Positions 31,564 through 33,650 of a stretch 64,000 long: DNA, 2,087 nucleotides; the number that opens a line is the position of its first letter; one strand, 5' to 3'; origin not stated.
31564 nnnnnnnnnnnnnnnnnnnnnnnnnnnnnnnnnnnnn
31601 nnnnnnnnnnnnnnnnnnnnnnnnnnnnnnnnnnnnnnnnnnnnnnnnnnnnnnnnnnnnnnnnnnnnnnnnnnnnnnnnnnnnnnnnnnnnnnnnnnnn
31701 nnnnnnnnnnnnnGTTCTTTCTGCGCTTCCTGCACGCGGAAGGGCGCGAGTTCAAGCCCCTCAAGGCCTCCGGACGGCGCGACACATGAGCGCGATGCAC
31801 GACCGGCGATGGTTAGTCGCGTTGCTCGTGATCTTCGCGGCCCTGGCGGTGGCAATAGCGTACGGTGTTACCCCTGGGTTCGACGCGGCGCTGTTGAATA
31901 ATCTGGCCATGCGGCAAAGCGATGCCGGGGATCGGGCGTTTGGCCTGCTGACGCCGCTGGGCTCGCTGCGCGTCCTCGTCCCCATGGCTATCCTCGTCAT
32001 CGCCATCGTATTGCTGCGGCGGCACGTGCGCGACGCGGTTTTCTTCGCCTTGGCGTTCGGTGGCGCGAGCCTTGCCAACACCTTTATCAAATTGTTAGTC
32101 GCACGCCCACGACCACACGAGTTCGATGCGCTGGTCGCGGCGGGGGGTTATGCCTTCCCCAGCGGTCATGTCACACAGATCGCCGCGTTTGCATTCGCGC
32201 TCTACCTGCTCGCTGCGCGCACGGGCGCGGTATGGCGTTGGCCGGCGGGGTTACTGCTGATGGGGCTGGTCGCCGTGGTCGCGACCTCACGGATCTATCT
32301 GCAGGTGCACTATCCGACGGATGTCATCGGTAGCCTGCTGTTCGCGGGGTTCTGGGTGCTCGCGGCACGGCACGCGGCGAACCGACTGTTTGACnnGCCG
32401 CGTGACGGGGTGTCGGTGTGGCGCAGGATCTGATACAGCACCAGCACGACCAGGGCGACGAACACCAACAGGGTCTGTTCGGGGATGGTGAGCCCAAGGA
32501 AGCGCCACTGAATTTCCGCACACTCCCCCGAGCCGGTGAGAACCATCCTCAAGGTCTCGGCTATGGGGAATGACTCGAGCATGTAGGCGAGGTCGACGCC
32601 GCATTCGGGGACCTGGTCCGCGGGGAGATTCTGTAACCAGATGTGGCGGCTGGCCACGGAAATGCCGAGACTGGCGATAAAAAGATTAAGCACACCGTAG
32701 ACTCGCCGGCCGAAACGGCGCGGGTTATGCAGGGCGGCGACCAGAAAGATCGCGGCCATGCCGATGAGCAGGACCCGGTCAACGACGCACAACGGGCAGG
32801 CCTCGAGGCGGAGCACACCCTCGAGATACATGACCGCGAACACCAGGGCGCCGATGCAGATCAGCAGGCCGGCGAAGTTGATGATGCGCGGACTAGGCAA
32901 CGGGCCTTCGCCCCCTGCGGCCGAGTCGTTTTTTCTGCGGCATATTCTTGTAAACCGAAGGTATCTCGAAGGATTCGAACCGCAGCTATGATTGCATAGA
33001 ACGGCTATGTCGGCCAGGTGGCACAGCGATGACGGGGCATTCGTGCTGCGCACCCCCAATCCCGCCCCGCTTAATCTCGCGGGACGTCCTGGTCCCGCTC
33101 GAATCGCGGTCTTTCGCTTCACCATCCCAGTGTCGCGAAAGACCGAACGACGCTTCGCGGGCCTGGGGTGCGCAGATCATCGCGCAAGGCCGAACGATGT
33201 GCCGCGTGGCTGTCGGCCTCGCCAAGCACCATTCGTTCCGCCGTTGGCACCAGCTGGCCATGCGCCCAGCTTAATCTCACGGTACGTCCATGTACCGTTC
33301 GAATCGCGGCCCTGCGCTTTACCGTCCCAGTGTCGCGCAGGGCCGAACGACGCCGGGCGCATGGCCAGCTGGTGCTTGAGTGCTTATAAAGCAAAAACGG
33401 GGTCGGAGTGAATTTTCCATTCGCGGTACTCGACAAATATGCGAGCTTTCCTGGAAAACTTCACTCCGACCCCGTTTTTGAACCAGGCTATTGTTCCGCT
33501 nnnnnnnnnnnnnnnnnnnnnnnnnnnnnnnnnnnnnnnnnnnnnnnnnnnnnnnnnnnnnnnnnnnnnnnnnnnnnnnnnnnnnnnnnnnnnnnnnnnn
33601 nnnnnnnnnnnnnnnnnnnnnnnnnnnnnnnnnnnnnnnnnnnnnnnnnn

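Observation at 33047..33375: New ~130-bp structured intergenic repeat family with compensatory stem substitutions and copy-specific perfect outer inverted repeats (copies A, B here; copy C at 49746-49880)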

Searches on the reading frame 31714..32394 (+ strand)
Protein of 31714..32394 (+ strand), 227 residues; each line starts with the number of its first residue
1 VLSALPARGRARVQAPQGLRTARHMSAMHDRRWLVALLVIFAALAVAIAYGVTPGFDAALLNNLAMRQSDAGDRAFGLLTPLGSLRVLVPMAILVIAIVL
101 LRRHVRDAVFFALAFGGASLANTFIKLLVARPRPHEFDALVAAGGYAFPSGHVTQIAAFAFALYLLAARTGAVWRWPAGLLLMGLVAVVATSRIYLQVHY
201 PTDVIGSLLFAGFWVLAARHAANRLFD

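Call 17: find_encoding_contigs(protein=window:31786-32394:+, flank=10000, max_places=10)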
Protein seq(203 aa) (203 aa): no gene with exactly this product is on record in the collection.

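Call 60: search_protein_families(library=pfam, proteins=[window:31714-32394:+], max_evalue=0.00001)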
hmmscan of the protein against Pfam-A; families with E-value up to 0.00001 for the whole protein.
window:31714-32394:+ (227 aa): 1 family
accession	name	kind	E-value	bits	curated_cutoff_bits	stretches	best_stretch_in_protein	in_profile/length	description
PF01569.27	PAP2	-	2.5e-17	63.3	27.2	1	109-224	3-127/130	PAP2 superfamily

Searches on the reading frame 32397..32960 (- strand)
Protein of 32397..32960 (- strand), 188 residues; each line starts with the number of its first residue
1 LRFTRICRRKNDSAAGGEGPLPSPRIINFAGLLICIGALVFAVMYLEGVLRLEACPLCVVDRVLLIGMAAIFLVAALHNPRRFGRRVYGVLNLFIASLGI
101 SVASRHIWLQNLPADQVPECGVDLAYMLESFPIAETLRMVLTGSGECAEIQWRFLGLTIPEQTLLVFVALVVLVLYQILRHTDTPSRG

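Call 60: search_protein_families(library=pfam, proteins=[window:32397-32960:-], max_evalue=0.00001)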
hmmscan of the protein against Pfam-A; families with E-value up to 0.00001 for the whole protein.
window:32397-32960:- (188 aa): 1 family
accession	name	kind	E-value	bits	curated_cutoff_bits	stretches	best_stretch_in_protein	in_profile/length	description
PF02600.21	DsbB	-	1.7e-38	132.8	22.1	1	25-176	2-147/148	Disulfide bond formation protein DsbB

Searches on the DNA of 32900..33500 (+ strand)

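Call 4: search_rna_families(source=window, start=32900, end=33500, threshold=evalue, max_evalue=10)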
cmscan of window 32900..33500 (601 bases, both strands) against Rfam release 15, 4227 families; matches with E-value up to 10: 3.
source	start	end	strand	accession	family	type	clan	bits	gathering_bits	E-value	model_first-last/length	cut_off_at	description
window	33285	33370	-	RF03696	mir-4904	Gene; miRNA;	-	16.4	100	3.3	1-79/79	no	mir-4904 microRNA precursor family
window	33244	33300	-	RF01679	P36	Gene; sRNA;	-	13.4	36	6.2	1-61/61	no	Pseudomonas sRNA P36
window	33253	33370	+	RF02400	Hsp83_3_UTR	Cis-reg;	-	7.5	90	9.3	181-423/470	no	Heat shock protein 83 3' UTR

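Call 19: search_dna_similar(query=window:33247-33375:+, collection=plasmids, mode=distant, max_evalue=0.01)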
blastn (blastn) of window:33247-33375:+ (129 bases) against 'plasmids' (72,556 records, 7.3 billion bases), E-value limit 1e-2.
No match.

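Call 63: build_rna_model(alignment_id=A4, structure=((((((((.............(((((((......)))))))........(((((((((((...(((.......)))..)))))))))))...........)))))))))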
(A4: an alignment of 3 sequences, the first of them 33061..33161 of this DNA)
Model R1 built from alignment A4 (3 sequences, 108 columns); structure: as given.
model positions 101; base pairs 26; branch points 1; effective number of sequences 0.93; information 0.59 bits per position. Calibrated on 0.2 Mb of random sequence (short: E-values are rough).
structure used (alignment columns):
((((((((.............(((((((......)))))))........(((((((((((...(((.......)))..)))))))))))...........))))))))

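Call 64: search_with_rna_model(model_id=R1, sources=[window, L072, L078, L079, L089, L090, L091, L092, L101, L102, L103, L104], max_evalue=10, show_alignments=5)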
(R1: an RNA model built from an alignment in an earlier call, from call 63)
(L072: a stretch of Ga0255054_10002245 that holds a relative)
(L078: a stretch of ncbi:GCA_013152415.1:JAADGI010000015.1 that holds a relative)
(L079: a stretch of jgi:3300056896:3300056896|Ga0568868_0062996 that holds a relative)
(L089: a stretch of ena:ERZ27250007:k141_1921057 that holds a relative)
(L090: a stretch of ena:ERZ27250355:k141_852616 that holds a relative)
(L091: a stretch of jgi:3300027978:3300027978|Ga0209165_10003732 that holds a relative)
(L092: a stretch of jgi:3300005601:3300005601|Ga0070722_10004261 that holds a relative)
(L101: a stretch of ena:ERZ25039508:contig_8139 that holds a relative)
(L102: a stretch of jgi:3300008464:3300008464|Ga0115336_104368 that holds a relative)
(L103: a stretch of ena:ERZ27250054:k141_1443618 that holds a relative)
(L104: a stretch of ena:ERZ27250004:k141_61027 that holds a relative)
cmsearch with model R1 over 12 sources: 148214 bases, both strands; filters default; matches with E-value up to 10: 10.
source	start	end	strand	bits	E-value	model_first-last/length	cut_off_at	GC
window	33061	33161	+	125.4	1.6e-39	1-101/101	no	0.65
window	33261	33361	+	120.1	1e-37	1-101/101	no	0.65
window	49763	49863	-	109.9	3e-34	1-101/101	no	0.67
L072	4635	4734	-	33.5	3.9e-08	1-101/101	no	0.59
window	33107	33145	-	19.6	0.0022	47-85/101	no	0.59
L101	4696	4814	-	19.4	0.0025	1-101/101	no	0.62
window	33307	33345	-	17.7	0.0094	47-85/101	no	0.74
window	49778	49817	+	11.4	1.4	47-85/101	no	0.7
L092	2491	2513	-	10.3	3.3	1-101/101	no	0.65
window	20312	20417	-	9.6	5.5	1-101/101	no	0.64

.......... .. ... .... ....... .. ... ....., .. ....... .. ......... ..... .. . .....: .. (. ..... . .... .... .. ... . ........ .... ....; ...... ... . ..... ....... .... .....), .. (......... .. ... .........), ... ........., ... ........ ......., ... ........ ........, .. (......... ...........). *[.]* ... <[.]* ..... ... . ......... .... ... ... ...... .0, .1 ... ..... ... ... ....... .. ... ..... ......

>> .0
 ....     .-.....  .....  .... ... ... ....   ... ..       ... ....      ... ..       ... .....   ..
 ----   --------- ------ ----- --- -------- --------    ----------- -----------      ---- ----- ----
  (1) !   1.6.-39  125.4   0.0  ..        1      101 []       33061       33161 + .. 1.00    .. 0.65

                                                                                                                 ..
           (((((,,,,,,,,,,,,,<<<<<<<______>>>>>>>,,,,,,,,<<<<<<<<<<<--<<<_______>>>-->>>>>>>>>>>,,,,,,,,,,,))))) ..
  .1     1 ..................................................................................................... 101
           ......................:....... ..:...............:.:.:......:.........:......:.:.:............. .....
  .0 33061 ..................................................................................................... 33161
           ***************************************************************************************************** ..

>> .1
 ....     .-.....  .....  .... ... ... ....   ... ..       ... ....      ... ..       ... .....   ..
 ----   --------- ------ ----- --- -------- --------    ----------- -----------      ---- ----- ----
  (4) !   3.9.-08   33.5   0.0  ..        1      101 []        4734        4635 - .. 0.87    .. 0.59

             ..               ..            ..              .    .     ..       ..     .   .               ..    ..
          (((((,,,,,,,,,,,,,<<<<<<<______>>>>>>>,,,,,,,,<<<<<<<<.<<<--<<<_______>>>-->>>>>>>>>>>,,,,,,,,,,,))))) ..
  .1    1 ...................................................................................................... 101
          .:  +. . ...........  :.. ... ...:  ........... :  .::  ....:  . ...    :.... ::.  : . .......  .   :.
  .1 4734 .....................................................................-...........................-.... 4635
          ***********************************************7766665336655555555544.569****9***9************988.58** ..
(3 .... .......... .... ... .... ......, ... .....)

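Call 74: search_with_rna_model(model_id=R1, source=L101, start=4500, end=5000, max_evalue=10, show_alignments=1, filters=off)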
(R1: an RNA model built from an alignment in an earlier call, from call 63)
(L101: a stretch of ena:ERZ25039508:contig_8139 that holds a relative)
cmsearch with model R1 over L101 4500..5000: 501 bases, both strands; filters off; matches with E-value up to 10: 10.
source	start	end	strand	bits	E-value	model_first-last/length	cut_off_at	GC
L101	4696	4814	-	19.4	8.6e-06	1-101/101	no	0.62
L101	4513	4529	-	7.9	0.07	1-101/101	no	0.88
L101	4513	4529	+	7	0.15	1-101/101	no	0.88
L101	4917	4942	-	3.7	2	1-101/101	no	0.65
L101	4692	4809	+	3.5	2.3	1-101/101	no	0.62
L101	4897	4944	+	3.2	3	1-101/101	no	0.6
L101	4566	4578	+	2.8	3.9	1-101/101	no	0.69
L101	4566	4578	-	2.3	6.1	1-101/101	no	0.69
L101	4890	4913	-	1.8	8.7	55-77/101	no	0.54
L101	4593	4663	-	1.7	9.5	1-101/101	no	0.62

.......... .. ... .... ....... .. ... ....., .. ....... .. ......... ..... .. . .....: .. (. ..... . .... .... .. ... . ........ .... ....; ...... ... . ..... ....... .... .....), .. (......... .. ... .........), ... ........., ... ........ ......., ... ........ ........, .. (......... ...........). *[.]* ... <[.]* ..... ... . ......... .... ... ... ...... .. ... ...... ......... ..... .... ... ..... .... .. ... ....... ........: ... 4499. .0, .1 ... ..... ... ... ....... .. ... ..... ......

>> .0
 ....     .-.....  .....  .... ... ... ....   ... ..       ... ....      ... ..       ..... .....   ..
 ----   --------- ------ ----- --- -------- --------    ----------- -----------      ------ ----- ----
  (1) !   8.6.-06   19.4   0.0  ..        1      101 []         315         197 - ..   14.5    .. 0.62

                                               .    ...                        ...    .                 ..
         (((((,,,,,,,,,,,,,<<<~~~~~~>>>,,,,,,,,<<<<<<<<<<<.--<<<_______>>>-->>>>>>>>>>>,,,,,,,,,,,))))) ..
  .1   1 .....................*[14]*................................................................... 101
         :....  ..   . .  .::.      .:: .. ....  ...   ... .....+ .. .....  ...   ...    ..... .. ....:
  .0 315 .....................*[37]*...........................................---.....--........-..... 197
